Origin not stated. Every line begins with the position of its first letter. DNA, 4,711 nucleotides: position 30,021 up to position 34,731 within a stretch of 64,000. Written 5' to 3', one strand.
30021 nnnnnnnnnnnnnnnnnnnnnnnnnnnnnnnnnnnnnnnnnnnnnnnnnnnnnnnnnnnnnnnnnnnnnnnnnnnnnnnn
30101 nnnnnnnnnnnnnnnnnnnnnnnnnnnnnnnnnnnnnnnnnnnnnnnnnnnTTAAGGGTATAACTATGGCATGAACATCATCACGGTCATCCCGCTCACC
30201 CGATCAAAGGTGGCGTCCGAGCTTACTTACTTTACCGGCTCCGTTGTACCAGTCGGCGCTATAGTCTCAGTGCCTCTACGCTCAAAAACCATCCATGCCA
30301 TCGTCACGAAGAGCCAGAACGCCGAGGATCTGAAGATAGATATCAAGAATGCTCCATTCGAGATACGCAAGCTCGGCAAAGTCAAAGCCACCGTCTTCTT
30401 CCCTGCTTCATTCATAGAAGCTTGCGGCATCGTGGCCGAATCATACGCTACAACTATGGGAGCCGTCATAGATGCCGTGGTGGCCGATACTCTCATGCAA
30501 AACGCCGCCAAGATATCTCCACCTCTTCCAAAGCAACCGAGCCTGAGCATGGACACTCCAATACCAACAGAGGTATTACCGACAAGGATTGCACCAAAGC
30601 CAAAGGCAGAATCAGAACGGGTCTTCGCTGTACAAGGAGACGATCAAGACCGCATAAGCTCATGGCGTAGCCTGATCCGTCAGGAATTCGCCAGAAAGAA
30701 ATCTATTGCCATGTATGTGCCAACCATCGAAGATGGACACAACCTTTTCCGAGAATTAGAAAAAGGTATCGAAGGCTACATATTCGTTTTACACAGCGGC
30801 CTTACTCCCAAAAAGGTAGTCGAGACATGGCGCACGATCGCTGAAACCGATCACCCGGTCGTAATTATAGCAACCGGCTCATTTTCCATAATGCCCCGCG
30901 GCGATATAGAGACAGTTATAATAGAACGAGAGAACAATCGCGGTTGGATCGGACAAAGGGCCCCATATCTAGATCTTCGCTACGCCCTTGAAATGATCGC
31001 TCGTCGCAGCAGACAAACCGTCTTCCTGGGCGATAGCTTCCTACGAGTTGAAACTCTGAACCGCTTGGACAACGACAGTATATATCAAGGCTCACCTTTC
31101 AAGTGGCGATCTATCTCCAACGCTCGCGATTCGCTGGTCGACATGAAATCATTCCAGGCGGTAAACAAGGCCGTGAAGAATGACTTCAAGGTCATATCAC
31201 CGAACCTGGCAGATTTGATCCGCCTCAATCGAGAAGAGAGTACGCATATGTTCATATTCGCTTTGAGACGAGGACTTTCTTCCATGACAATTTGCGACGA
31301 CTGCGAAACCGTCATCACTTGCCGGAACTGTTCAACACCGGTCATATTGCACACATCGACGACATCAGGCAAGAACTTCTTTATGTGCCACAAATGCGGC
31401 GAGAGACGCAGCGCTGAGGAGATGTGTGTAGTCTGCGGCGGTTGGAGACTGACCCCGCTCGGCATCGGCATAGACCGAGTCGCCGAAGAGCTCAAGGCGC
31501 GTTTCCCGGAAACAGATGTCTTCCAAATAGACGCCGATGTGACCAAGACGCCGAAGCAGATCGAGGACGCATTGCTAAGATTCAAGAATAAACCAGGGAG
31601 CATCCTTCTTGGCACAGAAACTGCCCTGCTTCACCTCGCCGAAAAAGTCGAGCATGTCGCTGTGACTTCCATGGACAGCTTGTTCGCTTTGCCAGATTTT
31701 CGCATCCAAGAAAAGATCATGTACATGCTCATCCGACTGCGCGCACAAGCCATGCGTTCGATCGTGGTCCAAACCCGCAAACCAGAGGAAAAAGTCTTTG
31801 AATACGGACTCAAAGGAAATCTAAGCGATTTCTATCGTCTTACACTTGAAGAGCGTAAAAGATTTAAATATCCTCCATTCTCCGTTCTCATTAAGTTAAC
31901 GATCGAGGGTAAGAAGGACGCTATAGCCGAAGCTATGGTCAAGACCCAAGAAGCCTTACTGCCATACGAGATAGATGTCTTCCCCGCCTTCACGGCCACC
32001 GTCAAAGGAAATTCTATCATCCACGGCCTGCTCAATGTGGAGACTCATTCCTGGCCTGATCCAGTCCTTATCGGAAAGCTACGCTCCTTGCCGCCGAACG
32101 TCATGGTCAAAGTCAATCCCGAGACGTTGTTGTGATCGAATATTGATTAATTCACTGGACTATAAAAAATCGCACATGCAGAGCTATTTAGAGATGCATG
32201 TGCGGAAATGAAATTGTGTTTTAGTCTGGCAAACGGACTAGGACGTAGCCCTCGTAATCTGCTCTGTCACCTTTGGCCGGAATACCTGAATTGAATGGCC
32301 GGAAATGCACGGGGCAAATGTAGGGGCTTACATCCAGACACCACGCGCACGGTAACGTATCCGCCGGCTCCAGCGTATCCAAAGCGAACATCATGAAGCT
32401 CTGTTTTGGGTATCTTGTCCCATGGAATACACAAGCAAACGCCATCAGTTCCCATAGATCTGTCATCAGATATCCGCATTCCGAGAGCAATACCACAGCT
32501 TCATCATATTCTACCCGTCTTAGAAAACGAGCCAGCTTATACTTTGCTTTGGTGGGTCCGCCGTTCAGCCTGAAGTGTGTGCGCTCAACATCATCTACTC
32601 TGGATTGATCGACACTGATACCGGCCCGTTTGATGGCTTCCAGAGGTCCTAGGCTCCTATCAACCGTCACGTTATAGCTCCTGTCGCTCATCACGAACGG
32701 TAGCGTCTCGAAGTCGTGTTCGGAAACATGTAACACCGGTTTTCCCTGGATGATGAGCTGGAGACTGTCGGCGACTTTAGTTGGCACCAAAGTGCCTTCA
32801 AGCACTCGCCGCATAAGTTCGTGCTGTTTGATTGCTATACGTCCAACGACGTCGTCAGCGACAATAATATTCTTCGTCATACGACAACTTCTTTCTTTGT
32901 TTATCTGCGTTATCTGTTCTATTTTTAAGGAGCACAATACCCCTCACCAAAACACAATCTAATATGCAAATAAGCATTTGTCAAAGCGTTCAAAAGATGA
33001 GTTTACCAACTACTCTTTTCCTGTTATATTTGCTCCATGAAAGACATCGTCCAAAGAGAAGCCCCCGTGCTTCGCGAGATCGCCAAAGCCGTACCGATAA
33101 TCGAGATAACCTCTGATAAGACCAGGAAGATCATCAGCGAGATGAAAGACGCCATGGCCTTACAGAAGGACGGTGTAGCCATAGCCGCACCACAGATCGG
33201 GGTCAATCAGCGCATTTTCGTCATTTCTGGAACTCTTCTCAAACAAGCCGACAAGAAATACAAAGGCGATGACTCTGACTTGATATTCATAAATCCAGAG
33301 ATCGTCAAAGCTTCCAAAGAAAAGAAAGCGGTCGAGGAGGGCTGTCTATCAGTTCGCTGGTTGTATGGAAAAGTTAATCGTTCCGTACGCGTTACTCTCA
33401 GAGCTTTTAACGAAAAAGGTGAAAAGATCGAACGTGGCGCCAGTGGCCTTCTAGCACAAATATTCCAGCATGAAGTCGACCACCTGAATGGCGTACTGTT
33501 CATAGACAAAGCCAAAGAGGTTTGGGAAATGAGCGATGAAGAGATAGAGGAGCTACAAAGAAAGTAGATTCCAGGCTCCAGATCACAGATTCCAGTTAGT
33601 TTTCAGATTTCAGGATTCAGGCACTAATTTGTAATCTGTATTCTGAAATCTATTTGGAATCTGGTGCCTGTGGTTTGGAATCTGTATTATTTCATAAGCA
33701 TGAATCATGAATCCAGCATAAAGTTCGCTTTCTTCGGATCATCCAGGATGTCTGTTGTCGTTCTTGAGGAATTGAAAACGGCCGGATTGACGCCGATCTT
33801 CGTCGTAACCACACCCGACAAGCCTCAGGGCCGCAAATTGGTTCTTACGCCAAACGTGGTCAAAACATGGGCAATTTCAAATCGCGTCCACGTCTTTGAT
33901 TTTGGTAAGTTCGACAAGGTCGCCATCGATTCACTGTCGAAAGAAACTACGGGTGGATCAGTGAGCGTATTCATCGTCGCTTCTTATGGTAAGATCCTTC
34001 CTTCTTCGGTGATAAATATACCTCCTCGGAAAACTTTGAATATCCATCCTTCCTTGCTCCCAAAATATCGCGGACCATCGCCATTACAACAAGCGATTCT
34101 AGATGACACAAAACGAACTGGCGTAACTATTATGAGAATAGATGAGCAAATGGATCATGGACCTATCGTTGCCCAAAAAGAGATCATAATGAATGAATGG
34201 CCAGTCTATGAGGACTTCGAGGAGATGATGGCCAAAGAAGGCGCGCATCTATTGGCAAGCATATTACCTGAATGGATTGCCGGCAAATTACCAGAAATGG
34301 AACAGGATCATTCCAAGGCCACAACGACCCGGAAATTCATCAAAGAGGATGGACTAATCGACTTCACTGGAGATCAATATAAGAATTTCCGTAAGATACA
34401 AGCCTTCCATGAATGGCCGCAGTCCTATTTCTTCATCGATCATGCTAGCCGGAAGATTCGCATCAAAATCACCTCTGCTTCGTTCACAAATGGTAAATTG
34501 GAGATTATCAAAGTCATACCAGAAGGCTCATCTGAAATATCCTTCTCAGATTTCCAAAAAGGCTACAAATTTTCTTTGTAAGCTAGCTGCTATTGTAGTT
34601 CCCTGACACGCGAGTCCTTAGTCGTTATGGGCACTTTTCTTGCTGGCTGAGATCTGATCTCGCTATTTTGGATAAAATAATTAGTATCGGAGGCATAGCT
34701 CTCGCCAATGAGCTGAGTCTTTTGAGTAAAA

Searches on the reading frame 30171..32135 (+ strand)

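Call 28: search_protein_families(library=pfam, proteins=[window:30171-32135:+], max_evalue=0.001)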
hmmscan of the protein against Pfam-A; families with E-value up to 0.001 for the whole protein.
window:30171-32135:+ (654 aa): 2 families
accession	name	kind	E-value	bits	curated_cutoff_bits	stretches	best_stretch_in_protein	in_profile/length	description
PF17764.6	PriA_3primeBD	-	2e-06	28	22.7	1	17-104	11-95/96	3'DNA-binding domain (3'BD)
PF05495.17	zf-CHY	-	0.00066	20.5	31.3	0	374-423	11-62/68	CHY zinc finger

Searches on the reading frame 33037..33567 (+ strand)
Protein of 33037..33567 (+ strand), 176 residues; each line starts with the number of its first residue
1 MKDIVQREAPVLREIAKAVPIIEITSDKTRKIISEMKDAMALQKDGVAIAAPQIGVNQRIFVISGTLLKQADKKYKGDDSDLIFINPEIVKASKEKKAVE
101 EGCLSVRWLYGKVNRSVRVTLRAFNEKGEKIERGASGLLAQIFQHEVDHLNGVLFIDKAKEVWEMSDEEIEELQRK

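Call 66: search_protein_families(library=pfam, proteins=[window:33037-33567:+], max_evalue=0.001)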
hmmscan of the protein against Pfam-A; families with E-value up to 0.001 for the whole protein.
window:33037-33567:+ (176 aa): 1 family
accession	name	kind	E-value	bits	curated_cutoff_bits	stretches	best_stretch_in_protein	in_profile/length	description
PF01327.26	Pep_deformylase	-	2.7e-46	157.4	22.8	1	1-161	1-152/156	Polypeptide deformylase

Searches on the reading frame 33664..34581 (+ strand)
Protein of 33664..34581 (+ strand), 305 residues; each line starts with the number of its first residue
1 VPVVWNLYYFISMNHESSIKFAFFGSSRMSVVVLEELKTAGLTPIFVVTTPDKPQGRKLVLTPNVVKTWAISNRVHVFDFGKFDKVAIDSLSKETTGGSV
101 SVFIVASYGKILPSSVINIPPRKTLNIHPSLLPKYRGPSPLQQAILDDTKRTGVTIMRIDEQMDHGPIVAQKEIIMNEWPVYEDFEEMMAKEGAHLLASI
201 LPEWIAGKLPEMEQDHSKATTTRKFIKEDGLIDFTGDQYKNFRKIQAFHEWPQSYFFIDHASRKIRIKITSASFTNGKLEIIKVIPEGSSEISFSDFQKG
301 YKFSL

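Call 66: search_protein_families(library=pfam, proteins=[window:33664-34581:+], max_evalue=0.001)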
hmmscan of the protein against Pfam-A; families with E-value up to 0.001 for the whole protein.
window:33664-34581:+ (305 aa): 2 families
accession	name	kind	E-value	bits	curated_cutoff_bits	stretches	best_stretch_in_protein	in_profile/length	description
PF00551.24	Formyl_trans_N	-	3.4e-32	112.1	26.1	1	20-193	2-173/181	Formyl transferase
PF02911.23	Formyl_trans_C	-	0.0001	22.8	21.1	0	226-275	3-48/100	Formyl transferase, C-terminal domain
